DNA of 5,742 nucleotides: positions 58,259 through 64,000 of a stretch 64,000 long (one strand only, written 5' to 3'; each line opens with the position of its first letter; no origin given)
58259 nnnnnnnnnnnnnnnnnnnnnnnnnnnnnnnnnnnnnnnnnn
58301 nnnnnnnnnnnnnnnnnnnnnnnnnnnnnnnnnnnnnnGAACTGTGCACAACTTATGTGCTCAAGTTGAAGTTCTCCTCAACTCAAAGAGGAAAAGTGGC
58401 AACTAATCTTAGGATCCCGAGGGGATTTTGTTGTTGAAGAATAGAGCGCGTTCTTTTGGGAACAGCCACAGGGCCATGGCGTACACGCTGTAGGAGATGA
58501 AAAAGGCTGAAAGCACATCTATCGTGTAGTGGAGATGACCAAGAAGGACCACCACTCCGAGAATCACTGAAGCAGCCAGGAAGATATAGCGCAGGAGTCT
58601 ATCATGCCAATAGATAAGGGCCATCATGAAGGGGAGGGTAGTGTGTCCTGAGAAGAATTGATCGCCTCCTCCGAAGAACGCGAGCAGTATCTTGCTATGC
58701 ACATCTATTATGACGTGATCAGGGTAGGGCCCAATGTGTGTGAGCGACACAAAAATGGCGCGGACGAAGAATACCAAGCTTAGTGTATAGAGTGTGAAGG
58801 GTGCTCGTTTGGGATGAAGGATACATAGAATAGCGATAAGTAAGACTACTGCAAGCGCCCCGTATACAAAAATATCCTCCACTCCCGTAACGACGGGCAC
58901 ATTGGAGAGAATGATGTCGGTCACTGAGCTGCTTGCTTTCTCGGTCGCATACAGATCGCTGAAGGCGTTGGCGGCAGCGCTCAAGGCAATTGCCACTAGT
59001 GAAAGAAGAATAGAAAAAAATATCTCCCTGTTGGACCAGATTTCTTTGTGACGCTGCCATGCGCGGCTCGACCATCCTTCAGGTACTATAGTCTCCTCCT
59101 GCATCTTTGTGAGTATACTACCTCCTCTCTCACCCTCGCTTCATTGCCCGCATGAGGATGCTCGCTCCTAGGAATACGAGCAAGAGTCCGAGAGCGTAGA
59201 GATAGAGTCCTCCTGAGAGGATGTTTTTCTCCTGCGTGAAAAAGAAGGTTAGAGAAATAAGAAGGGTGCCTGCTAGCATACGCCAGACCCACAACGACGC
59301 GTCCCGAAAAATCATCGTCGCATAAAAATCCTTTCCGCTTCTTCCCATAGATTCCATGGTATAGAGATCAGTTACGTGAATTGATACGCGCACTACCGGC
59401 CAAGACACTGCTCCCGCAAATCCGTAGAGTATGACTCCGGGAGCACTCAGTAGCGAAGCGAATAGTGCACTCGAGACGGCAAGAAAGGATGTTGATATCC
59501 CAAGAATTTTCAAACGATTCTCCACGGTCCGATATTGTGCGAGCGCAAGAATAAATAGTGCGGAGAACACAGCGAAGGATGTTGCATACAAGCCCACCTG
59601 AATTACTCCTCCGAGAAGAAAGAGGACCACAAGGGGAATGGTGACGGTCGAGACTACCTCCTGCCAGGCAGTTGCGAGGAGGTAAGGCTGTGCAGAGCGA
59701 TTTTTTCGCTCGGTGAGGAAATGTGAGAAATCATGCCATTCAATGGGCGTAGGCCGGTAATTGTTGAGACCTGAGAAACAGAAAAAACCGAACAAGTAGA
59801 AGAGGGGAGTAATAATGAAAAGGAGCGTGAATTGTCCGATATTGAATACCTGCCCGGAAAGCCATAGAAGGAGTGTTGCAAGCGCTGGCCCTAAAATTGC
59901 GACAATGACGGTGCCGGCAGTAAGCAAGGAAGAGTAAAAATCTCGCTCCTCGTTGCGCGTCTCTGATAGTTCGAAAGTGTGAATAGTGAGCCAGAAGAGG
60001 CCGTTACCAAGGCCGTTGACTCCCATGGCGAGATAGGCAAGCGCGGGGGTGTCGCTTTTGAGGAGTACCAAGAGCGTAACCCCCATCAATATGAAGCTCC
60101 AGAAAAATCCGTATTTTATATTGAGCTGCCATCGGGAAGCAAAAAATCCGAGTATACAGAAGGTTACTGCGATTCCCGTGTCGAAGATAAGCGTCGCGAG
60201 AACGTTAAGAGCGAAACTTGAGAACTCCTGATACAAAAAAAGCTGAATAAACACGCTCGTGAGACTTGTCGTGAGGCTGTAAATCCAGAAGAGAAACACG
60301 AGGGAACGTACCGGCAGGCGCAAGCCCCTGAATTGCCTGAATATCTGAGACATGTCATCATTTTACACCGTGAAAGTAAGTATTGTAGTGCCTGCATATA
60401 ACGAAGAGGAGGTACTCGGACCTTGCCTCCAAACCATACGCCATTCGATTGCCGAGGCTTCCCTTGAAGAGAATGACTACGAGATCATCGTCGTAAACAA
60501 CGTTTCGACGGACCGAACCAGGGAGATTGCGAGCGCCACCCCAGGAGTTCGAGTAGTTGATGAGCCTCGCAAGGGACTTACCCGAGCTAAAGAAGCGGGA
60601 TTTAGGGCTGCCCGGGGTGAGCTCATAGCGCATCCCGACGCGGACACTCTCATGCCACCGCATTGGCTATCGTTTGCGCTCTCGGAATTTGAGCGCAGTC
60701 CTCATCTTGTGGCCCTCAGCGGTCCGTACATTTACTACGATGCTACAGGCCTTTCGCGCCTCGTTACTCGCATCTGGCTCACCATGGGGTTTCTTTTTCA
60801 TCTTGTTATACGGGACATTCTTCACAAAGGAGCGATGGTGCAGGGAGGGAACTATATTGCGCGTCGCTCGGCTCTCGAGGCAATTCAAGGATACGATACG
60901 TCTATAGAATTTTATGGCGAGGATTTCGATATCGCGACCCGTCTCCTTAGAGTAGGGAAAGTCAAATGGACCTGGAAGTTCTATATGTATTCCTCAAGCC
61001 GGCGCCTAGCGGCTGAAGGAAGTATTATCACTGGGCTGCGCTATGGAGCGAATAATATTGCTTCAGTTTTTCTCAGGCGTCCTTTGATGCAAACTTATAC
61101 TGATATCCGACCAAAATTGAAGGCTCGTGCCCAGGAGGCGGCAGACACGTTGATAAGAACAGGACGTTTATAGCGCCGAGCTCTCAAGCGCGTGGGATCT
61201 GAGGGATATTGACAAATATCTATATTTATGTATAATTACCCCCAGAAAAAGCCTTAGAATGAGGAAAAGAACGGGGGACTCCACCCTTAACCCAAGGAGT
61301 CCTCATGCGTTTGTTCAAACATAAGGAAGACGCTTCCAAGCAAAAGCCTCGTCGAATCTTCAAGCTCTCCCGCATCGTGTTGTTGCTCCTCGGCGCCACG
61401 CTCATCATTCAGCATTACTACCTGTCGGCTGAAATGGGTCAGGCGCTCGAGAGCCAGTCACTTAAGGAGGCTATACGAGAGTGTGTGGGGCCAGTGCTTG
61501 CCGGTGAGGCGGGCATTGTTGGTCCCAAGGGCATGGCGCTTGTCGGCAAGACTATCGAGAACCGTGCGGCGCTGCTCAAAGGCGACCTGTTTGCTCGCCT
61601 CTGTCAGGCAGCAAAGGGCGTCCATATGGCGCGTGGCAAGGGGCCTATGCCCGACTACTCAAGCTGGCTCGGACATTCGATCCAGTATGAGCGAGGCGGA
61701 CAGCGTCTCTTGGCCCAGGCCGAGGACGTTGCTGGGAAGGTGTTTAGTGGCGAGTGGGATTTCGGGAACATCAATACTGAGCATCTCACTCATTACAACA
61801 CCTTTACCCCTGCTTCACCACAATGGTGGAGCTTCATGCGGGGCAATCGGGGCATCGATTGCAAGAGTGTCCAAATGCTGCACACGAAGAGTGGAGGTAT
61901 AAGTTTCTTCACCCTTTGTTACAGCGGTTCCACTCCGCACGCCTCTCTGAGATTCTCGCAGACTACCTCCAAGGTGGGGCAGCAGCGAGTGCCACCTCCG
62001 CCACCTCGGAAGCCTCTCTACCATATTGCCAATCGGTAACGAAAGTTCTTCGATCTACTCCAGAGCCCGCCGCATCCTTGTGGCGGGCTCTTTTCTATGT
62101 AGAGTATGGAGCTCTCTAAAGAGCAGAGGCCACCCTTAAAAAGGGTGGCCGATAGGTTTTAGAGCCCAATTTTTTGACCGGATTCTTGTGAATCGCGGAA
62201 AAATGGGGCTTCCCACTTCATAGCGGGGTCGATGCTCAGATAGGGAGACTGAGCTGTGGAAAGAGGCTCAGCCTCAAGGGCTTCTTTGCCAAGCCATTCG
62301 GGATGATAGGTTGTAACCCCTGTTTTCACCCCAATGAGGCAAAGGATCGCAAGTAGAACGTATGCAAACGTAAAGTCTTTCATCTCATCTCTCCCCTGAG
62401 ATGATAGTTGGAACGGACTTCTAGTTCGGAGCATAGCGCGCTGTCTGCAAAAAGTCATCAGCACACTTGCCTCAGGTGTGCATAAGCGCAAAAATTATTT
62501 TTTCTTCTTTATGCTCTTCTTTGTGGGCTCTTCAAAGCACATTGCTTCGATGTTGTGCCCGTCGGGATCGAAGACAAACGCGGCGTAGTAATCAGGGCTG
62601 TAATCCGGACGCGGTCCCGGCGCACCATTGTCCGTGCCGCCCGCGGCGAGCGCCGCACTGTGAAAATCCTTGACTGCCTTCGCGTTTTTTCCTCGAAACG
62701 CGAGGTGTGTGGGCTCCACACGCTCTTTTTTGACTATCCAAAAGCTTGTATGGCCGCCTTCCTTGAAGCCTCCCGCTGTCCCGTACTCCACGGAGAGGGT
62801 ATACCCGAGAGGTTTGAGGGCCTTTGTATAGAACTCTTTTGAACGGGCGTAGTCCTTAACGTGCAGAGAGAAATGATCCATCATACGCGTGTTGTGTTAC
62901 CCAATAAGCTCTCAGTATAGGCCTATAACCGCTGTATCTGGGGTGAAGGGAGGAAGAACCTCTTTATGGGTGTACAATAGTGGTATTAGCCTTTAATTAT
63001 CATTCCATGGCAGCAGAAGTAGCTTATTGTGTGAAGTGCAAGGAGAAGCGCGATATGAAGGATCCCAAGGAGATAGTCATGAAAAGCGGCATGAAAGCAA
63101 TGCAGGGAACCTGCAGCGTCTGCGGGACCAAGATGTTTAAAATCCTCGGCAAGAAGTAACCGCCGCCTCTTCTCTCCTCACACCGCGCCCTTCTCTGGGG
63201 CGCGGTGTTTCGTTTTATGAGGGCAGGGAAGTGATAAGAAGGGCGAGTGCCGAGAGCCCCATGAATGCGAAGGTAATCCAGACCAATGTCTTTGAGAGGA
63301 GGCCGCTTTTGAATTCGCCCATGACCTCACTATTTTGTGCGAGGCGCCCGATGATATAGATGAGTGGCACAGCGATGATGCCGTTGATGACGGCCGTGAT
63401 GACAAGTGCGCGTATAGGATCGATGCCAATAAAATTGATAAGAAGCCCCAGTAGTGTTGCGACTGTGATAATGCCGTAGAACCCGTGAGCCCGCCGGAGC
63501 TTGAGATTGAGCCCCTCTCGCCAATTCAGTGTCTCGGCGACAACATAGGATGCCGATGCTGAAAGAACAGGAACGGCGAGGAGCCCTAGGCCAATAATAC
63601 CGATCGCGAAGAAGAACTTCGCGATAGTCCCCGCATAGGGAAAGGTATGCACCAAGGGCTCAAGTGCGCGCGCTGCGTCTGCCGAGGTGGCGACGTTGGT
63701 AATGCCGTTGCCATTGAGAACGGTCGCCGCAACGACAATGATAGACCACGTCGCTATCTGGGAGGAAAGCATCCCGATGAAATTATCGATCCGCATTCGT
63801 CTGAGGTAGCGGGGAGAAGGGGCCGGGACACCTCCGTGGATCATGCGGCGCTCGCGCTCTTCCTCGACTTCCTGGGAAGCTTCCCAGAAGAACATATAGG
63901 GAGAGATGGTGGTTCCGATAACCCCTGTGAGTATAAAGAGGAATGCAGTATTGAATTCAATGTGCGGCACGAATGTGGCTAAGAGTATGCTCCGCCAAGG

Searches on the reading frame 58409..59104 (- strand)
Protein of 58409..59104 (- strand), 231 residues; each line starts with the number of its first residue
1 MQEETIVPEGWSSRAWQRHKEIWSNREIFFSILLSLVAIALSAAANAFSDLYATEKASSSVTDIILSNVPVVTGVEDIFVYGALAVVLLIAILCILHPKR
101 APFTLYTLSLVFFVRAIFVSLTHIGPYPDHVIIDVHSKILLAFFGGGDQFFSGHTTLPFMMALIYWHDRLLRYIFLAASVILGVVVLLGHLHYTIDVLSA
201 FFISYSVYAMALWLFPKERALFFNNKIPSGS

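Call 62: search_protein_families(library=pfam, proteins=[window:58409-59104:-], max_evalue=0.00001)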
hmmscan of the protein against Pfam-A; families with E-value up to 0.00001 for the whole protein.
window:58409-59104:- (231 aa): 1 family
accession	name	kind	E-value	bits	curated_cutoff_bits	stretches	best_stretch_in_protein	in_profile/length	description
PF14360.12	PAP2_C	-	4.5e-09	37.2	27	1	147-209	3-70/74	PAP2 superfamily C-terminal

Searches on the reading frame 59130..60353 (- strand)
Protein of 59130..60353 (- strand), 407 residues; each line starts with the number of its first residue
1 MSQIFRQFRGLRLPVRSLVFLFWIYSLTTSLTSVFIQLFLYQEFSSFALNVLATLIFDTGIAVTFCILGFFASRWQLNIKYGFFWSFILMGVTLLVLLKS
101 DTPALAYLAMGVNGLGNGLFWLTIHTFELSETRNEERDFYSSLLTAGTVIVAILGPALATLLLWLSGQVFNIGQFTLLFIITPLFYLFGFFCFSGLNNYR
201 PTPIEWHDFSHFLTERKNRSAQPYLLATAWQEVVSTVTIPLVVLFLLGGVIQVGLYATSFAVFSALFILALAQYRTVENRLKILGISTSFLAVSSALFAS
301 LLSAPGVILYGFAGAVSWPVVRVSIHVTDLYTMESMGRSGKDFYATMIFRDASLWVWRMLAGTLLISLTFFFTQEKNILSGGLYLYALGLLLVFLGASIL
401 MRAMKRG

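Call 62: search_protein_families(library=pfam, proteins=[window:59130-60353:-], max_evalue=0.00001)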
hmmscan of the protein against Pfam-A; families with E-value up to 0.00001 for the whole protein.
window:59130-60353:- (407 aa): 1 family
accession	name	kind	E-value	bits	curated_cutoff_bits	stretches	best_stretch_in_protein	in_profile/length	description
PF07690.21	MFS_1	-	2.2e-10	40.4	33.4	1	18-322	1-316/347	Major Facilitator Superfamily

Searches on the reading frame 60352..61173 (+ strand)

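Call 62: search_protein_families(library=pfam, proteins=[window:60352-61173:+], max_evalue=0.00001)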
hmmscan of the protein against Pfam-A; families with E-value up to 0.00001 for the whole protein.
window:60352-61173:+ (273 aa): 5 families
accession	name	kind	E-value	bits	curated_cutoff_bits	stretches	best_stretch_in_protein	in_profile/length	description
PF00535.33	Glycos_transf_2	-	1.6e-29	103.4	23.3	1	10-177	1-166/168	Glycosyl transferase family 2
PF13632.12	Glyco_trans_2_3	-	6.4e-12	46.1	27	1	92-214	2-119/198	Glycosyl transferase family group 2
PF13641.12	Glyco_tranf_2_3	-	1.1e-08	35.8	27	1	9-118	3-115/230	Glycosyltransferase like family 2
PF10111.15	Glyco_tranf_2_2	-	1.5e-07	31.6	27.3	1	11-200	2-201/276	Glycosyltransferase like family 2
PF13506.12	Glyco_transf_21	-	6.8e-06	26.1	21.7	1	82-203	24-142/174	Glycosyl transferase family 21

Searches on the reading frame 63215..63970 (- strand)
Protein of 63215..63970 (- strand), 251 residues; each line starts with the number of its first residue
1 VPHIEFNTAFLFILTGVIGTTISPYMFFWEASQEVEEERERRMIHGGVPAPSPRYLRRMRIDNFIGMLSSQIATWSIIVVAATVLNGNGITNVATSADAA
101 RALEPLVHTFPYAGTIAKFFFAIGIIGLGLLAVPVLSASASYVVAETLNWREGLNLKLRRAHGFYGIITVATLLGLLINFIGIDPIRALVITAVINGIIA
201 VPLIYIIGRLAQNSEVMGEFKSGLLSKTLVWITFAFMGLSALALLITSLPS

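Call 62: search_protein_families(library=pfam, proteins=[window:63215-63970:-], max_evalue=0.00001)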
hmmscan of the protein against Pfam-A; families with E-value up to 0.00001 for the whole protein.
window:63215-63970:- (251 aa): 1 family
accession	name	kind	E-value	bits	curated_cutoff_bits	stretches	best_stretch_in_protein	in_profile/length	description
PF01566.24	Nramp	-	4.1e-39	135.1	29.8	1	2-222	152-355/357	Natural resistance-associated macrophage protein-like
